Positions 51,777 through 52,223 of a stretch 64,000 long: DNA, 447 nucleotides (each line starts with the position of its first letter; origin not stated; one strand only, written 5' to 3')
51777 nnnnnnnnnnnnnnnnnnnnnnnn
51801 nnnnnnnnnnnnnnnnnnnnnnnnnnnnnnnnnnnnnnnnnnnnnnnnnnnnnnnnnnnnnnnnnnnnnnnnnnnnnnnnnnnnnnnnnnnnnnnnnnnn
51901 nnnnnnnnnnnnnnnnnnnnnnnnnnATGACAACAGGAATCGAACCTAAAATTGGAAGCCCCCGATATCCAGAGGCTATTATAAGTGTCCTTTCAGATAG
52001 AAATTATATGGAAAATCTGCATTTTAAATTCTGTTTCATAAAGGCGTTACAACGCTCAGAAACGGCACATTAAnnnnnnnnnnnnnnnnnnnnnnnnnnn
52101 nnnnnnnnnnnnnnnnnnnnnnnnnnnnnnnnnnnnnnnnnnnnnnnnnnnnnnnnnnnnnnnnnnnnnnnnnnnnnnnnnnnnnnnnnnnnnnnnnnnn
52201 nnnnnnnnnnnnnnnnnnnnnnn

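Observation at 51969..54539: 55-bp direct repeats flank the locus of a novel 4-Cys-repeat secreted protein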

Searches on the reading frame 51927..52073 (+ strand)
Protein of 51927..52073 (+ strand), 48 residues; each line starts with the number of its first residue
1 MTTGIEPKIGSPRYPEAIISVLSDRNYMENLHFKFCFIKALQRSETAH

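Call 71: search_protein_representatives(alignment_id=A6)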
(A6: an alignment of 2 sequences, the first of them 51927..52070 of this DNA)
Query: 2 sequences, 48 profile positions. Proteins with E-value up to 0.001 (for the whole library): 25; up to 1e-10: 2; up to 1e-30: 1. The best 25 are listed.
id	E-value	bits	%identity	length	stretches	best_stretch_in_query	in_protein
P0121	4.0e-32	125.4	-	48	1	1-48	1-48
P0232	2.6e-19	84.4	-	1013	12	14-24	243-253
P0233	1.6e-10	56.2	-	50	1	14-47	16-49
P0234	2.8e-10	55.4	-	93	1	14-46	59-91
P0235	5.8e-10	54.4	-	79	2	15-47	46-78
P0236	8.3e-10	53.9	-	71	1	14-47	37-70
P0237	5.6e-09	51.3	-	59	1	17-45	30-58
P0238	6.7e-09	51.0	-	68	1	14-44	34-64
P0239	1.4e-08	50.0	-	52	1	14-44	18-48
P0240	6.6e-08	47.8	-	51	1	15-45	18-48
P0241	1.9e-06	43.2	-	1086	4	8-25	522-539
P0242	6.8e-06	41.4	-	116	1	16-42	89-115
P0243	1.8e-05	40.1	-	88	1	16-45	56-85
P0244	1.9e-05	40.0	-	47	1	8-45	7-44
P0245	2.2e-05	39.8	-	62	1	14-47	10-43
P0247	3.2e-05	39.2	-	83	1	18-47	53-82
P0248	4.2e-05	38.9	-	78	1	17-46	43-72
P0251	3.3e-04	36.0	-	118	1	16-43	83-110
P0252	3.6e-04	35.9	-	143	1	13-45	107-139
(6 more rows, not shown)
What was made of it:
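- The protein profile finds distant members (call 71).
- Tried and rejected: The exhaustive profile search was needed to find the family (call 71).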

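Call 74: find_encoding_contigs(protein=P0238, flank=6000, max_places=3)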
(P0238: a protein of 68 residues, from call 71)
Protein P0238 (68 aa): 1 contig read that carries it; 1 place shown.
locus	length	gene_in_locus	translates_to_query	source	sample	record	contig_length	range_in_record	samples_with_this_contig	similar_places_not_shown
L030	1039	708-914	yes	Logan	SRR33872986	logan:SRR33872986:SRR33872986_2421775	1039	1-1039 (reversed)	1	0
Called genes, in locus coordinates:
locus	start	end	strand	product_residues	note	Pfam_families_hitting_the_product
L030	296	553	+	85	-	-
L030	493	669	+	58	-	-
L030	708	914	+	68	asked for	-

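Call 78: search_protein_families(library=pfam, proteins=[P0251, P0243, P0242, P0252, P0238, P0234, P0247, P0248], max_evalue=1)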
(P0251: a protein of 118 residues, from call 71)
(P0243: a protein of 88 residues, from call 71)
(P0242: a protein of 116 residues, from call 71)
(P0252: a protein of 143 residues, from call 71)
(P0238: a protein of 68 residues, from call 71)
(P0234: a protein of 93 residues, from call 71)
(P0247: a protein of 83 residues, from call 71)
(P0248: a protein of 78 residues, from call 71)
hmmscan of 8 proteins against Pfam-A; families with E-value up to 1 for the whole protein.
P0251 (118 aa): 0 families

P0243 (88 aa): 1 family
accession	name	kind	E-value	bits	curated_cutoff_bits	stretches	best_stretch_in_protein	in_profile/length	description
PF04643.17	Motilin_assoc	-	0.097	13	22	1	20-43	16-39/59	Motilin/ghrelin-associated peptide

P0242 (116 aa): 1 family
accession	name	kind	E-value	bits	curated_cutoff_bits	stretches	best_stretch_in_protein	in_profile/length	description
PF09384.15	UTP15_C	-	0.013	15.6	33.1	1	4-41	105-142/147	UTP15 C terminal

P0252 (143 aa): 1 family
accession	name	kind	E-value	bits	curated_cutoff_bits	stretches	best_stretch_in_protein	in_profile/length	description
PF05669.17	Med31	-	0.26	11.8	25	1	14-54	39-80/95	SOH1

P0238 (68 aa): 0 families

P0234 (93 aa): 1 family
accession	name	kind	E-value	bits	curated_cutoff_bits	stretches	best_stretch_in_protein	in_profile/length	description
PF22291.1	DUF6964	-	0.061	13.5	24.5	1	5-19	2-16/36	Family of unknown function (DUF6964)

P0247 (83 aa): 0 families

P0248 (78 aa): 0 families

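Call 80: list_cluster_members(proteins=[P0233, P0234, P0235, P0236, P0237, P0239, P0240, P0242, P0251, P0252])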
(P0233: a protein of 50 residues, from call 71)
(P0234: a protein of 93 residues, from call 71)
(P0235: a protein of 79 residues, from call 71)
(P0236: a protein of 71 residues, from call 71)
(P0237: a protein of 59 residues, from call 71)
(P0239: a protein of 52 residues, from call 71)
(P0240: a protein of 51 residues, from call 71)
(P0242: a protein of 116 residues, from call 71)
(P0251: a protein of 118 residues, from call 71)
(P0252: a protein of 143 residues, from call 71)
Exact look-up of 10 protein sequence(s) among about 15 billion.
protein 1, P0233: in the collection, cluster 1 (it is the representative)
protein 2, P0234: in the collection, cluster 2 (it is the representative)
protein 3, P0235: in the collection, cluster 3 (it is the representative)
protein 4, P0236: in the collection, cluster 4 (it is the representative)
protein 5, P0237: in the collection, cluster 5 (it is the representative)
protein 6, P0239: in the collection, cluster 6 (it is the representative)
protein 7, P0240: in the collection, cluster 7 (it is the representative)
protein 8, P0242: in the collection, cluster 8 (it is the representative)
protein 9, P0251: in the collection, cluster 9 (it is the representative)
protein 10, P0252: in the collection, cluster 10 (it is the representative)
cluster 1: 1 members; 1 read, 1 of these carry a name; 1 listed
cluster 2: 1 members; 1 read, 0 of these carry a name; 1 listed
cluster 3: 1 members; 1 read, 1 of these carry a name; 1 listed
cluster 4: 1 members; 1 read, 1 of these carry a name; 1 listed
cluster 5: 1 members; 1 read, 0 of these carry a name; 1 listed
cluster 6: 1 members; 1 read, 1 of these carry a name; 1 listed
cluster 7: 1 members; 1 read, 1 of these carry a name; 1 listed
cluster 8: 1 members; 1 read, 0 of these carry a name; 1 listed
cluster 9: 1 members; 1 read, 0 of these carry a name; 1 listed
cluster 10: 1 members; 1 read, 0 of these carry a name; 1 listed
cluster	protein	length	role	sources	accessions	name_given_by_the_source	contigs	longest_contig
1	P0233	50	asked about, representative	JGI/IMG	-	hypothetical protein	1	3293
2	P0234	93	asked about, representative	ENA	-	-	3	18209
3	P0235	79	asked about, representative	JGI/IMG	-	hypothetical protein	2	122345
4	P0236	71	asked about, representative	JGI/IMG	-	hypothetical protein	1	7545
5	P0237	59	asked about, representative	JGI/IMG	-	-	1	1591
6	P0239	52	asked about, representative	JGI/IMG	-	hypothetical protein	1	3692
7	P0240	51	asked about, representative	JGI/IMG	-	hypothetical protein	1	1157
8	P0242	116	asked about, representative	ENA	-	-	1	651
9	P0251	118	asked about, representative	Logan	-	-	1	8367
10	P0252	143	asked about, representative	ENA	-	-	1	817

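Call 81: find_encoding_contigs(protein=P0235, flank=8000, max_places=2)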
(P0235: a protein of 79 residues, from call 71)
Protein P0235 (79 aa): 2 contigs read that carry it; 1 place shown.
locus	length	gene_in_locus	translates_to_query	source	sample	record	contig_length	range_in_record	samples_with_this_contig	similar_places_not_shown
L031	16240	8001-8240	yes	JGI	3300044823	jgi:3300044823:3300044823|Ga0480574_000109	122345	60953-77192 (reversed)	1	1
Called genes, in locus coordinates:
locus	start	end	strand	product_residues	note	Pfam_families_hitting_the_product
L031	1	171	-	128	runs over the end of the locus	PF01258:zf-dskA_traR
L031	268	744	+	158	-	PF00293:NUDIX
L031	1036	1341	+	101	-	PF01541:GIY-YIG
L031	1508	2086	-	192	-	-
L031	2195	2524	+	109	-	-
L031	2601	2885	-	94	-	-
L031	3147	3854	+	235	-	PF00702:Hydrolase, PF12710:HAD, PF13419:HAD_2 (faint)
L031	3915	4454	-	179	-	-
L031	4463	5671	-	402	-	PF02463:SMC_N (faint), PF13175:AAA_15 (weak), PF13304:AAA_21, PF13175:AAA_15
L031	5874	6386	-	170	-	PF00383:dCMP_cyt_deam_1, PF14437:MafB19-deam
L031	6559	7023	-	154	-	-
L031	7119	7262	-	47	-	-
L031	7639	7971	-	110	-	-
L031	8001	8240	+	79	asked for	-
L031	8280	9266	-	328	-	PF01636:APH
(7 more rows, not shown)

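Call 82: find_encoding_contigs(protein=P0234, flank=8000, max_places=3)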
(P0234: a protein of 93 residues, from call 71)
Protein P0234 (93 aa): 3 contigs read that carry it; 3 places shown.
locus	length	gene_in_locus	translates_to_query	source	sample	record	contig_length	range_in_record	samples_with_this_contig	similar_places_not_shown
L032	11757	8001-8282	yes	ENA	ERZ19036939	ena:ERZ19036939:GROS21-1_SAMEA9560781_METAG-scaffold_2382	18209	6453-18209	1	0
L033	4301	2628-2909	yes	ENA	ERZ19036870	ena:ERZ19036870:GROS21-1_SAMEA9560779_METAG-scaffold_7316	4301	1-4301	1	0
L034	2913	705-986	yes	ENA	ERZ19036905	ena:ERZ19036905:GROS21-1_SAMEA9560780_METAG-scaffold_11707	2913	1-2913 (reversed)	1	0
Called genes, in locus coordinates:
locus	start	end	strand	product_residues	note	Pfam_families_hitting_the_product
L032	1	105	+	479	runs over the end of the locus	PF08245:Mur_ligase_M, PF02875:Mur_ligase_C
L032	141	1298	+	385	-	PF01820:Dala_Dala_lig_N, PF02222:ATP-grasp (faint), PF07478:Dala_Dala_lig_C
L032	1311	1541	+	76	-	-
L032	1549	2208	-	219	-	PF01427:Peptidase_M15, PF02557:VanY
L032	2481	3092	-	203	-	-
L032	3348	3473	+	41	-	-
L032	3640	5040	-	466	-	-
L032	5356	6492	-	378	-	PF13433:Peripla_BP_5, PF13458:Peripla_BP_6, PF01094:ANF_receptor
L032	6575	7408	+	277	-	PF01978:TrmB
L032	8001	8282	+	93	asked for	-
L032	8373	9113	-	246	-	-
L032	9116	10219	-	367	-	-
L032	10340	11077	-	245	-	-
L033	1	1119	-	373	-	?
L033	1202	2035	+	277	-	PF01978:TrmB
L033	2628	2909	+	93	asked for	-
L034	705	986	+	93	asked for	-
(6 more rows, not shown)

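Call 90: search_protein_families(library=phrogs, proteins=[P0251, P0243, P0242, P0252, P0238, P0234, P0248], max_evalue=0.1)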
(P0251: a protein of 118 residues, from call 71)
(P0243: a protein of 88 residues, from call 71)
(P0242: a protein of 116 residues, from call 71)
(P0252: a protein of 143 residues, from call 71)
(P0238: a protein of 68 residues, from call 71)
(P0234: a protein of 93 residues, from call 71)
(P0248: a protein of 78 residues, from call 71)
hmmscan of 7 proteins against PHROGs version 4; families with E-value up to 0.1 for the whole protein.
P0251 (118 aa): 0 families

P0243 (88 aa): 0 families

P0242 (116 aa): 0 families

P0252 (143 aa): 0 families

P0238 (68 aa): 1 family
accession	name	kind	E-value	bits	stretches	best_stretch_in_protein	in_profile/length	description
phrog_23386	-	unknown function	0.011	17.1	1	39-63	41-65/82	-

P0234 (93 aa): 0 families

P0248 (78 aa): 0 families

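Call 97: predict_structure(alignment_id=A11)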
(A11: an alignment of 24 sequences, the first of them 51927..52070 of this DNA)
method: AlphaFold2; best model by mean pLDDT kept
length: 48 residues; sequences in the alignment: 24
mean_pLDDT: 75.7   pTM: 0.46
mean pLDDT of the five models: 75.7, 75.6, 75.2, 74.9, 73.7
residues with pLDDT >= 90: 21; 70-90: 8; 50-70: 12; < 50: 7
segments of 3 or more residues with pLDDT < 50: 1-4
pLDDT, mean of each block of 10 residues (from residue 1): 46 62 90 97 85
secondary structure, 60 per line:
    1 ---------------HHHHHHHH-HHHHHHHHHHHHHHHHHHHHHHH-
elements in order: H16-23 H25-47
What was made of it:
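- AF2 predicts two helices with pLDDT 90-97 (call 97).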

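Call 111: find_encoding_contigs(protein=P0251, flank=6000, max_places=2)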
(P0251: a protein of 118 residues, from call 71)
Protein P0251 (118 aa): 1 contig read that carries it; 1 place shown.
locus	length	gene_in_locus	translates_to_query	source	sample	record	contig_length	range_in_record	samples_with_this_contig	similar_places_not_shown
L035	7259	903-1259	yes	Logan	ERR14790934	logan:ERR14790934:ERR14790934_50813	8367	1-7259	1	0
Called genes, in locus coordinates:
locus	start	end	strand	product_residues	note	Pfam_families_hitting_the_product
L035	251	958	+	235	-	PF04434:SWIM (weak)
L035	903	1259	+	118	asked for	-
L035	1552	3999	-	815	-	-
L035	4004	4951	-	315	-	PF14088:DUF4268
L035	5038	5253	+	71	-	-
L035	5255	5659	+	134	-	PF09397:FtsK_gamma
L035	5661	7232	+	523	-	PF12161:HsdM_N, PF02384:N6_Mtase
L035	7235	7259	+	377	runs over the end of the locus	?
